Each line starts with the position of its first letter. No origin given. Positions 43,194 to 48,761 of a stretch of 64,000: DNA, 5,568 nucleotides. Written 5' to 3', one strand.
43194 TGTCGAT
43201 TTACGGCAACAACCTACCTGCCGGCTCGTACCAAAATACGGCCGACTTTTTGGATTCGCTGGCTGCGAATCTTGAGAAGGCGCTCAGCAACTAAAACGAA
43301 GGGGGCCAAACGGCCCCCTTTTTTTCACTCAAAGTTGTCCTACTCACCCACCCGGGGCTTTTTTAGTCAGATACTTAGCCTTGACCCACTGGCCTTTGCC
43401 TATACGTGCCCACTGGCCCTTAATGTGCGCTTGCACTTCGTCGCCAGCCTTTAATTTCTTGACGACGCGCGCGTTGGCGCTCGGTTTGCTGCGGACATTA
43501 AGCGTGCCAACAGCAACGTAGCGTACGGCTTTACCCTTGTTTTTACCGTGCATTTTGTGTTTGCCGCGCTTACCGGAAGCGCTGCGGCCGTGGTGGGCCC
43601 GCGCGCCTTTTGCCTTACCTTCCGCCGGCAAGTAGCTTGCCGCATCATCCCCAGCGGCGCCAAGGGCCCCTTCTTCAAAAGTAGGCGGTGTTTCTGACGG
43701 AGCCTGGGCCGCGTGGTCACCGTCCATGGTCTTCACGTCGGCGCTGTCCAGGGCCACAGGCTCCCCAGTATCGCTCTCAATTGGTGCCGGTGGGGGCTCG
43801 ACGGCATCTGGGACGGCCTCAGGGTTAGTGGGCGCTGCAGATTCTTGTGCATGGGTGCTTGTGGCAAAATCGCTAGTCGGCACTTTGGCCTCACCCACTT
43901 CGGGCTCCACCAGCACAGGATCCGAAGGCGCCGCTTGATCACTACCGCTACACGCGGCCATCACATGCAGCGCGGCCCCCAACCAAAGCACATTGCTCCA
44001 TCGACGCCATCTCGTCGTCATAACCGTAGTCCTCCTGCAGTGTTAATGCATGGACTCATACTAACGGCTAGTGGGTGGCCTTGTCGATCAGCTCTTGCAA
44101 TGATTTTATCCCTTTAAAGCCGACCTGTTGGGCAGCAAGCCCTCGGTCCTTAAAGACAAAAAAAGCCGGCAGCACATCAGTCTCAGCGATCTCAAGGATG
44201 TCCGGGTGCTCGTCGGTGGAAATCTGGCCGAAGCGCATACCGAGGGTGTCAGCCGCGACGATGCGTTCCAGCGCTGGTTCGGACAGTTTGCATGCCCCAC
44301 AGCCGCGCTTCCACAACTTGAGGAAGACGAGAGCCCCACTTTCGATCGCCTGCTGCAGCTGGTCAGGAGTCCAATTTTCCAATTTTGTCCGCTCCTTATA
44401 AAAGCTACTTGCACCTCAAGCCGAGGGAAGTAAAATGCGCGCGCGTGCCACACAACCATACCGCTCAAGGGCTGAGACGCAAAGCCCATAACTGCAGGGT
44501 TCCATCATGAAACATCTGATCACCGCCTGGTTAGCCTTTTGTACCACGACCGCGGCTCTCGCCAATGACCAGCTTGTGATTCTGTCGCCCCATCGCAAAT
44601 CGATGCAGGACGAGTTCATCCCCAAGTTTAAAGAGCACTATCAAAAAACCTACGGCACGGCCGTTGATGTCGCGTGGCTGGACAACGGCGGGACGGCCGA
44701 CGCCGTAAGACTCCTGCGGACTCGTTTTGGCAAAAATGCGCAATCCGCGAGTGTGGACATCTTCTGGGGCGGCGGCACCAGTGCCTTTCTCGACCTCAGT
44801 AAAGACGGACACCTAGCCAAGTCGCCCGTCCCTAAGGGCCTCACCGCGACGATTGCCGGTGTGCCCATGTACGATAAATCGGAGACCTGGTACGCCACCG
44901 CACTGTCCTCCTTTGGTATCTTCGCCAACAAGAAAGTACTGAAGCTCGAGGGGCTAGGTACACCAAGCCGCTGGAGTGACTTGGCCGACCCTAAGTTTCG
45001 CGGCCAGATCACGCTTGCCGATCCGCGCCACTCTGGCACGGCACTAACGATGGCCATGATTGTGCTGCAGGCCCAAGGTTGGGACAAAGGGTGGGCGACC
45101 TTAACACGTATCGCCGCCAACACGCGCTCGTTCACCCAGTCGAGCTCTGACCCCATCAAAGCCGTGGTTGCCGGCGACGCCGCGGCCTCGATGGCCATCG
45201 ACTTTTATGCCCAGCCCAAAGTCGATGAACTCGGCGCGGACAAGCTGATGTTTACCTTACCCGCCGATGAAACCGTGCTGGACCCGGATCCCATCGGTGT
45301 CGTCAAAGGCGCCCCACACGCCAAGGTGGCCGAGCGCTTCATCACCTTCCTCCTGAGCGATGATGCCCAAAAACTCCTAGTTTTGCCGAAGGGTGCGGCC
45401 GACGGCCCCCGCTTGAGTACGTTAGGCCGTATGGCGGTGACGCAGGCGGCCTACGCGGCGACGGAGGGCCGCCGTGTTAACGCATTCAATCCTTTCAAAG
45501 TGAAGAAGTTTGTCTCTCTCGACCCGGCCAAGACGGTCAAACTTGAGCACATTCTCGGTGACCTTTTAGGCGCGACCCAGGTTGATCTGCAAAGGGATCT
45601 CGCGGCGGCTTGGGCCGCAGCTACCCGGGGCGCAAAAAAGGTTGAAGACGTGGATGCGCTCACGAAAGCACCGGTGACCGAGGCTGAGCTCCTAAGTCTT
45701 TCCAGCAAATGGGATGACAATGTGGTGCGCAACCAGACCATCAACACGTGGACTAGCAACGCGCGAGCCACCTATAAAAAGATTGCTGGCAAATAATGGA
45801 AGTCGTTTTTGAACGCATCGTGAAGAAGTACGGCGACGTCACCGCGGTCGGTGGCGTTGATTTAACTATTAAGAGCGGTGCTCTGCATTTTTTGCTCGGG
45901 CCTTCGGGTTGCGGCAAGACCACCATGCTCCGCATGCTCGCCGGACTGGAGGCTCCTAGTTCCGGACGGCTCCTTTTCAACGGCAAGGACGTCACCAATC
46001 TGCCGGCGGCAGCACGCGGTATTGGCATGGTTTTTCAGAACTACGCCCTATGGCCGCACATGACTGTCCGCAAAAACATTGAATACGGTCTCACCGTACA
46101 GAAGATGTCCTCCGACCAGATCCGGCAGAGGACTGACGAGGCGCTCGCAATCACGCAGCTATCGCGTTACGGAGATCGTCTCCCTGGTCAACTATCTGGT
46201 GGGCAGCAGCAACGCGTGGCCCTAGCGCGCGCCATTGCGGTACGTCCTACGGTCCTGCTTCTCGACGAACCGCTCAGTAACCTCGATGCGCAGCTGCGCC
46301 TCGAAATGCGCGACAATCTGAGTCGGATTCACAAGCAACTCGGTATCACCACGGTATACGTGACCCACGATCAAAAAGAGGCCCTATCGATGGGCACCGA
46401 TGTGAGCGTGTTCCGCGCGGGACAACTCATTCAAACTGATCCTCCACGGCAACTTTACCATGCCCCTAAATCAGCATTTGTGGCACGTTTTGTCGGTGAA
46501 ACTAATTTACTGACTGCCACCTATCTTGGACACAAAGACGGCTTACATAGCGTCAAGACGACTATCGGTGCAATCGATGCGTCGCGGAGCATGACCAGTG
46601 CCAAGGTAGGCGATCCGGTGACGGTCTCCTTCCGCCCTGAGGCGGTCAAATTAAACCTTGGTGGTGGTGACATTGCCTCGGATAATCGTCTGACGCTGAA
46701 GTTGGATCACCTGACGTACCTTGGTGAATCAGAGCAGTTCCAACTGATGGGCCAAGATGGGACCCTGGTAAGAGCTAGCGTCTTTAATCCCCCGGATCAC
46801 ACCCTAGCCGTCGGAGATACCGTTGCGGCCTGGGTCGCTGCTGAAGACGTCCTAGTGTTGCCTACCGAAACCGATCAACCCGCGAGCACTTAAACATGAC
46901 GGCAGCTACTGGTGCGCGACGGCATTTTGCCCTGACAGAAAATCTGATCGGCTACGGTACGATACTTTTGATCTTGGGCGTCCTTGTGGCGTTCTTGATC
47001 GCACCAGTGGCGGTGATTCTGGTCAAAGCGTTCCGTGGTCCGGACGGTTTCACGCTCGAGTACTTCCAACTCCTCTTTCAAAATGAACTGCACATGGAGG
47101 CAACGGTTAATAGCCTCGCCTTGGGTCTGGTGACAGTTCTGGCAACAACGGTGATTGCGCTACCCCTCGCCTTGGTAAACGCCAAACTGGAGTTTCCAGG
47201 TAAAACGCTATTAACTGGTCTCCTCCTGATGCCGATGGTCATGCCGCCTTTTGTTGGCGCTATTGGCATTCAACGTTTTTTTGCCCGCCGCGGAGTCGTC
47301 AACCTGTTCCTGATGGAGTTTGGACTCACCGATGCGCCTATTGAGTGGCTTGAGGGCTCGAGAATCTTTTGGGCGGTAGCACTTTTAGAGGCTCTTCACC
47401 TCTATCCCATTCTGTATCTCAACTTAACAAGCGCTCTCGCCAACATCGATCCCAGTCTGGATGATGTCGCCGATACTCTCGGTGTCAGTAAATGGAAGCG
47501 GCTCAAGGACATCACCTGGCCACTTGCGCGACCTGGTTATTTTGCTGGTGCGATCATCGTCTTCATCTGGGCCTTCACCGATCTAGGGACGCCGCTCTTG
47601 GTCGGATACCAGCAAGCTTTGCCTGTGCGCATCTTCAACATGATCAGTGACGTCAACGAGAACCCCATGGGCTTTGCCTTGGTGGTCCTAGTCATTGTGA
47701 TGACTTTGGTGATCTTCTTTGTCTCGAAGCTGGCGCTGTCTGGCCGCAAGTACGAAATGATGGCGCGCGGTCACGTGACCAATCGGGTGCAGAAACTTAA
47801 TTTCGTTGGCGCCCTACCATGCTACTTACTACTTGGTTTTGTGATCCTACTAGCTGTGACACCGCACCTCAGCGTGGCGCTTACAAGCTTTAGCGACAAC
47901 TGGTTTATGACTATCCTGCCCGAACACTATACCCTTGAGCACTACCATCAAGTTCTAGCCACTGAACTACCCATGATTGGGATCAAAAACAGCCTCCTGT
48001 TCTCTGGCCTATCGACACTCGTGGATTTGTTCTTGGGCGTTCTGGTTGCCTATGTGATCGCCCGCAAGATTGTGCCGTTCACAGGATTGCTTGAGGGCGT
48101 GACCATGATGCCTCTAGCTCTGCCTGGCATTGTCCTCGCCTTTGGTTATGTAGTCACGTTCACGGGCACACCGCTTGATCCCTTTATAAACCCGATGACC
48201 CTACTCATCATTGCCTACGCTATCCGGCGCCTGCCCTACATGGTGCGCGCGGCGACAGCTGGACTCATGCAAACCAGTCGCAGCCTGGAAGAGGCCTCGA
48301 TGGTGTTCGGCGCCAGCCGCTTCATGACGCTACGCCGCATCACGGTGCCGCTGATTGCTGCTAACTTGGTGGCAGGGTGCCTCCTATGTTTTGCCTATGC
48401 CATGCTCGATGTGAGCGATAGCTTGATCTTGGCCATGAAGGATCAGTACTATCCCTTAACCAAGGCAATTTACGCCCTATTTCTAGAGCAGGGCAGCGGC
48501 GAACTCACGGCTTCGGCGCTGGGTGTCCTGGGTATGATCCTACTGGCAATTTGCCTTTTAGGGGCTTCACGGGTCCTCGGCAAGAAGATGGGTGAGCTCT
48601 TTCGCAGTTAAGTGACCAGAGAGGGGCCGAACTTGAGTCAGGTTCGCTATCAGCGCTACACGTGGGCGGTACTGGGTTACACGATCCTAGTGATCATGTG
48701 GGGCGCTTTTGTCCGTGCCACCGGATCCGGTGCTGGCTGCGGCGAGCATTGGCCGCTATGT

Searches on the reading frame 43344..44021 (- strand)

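Call 9: search_protein_families(library=pfam, proteins=[window:43344-44021:-], max_evalue=0.001)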
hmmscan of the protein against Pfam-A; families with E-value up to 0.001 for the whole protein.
window:43344-44021:- (225 aa): 1 family
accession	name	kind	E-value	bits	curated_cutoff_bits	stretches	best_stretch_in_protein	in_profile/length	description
PF08239.17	SH3_3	-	4.5e-07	30.4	27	1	173-218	2-53/54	Bacterial SH3 domain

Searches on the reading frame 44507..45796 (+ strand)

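Call 9: search_protein_families(library=pfam, proteins=[window:44507-45796:+], max_evalue=0.001)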
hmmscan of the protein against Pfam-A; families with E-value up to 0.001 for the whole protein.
window:44507-45796:+ (429 aa): 3 families
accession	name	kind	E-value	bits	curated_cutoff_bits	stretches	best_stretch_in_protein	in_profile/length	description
PF13343.11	SBP_bac_6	-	1.6e-24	87.1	24.6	1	122-292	51-212/245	Bacterial extracellular solute-binding protein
PF01547.30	SBP_bac_1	-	1.6e-15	58.3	26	1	32-289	3-307/307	Bacterial extracellular solute-binding protein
PF13531.11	SBP_bac_11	-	1.5e-14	54.7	25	1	42-291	17-221/227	Bacterial extracellular solute-binding protein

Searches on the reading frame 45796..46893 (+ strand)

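Call 9: search_protein_families(library=pfam, proteins=[window:45796-46893:+], max_evalue=0.001)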
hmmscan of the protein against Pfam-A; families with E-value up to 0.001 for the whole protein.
window:45796-46893:+ (365 aa): 4 families
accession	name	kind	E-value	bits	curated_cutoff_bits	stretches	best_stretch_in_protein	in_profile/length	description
PF00005.33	ABC_tran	-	1.5e-36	126.5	25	1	20-160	3-136/137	ABC transporter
PF08402.16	TOBE_2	-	3.8e-09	37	21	1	278-355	2-76/76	TOBE domain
PF13304.12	AAA_21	-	0.00012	22.6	27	0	115-192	220-299/304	AAA domain, putative AbiEii toxin, Type IV TA system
PF24389.1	ORC-CDC6-like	-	0.00055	19.2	27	1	31-48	35-52/571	ORC-CDC6-like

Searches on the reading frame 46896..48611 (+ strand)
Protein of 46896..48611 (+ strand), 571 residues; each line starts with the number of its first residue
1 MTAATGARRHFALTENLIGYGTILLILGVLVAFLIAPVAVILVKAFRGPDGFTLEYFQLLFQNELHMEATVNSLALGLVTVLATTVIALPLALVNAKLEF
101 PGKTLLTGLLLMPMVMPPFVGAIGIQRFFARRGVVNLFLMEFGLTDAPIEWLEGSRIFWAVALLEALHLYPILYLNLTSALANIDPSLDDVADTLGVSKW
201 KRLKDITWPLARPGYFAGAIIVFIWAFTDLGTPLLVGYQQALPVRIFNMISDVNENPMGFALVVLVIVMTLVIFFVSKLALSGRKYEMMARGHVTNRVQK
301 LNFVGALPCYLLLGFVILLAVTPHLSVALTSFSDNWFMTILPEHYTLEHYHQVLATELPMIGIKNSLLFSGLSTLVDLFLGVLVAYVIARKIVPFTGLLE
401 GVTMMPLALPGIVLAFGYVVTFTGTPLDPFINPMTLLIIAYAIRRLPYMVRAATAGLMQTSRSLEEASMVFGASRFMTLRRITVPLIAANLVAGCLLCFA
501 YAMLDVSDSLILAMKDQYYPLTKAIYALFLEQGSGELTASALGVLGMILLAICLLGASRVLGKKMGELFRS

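Call 9: search_protein_families(library=pfam, proteins=[window:46896-48611:+], max_evalue=0.001)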
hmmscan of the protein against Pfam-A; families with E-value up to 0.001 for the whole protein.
window:46896-48611:+ (571 aa): 1 family
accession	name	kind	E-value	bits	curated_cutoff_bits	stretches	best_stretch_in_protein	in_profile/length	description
PF00528.27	BPD_transp_1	-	1e-25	91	26.4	2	89-277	2-175/184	Binding-protein-dependent transport system inner membrane component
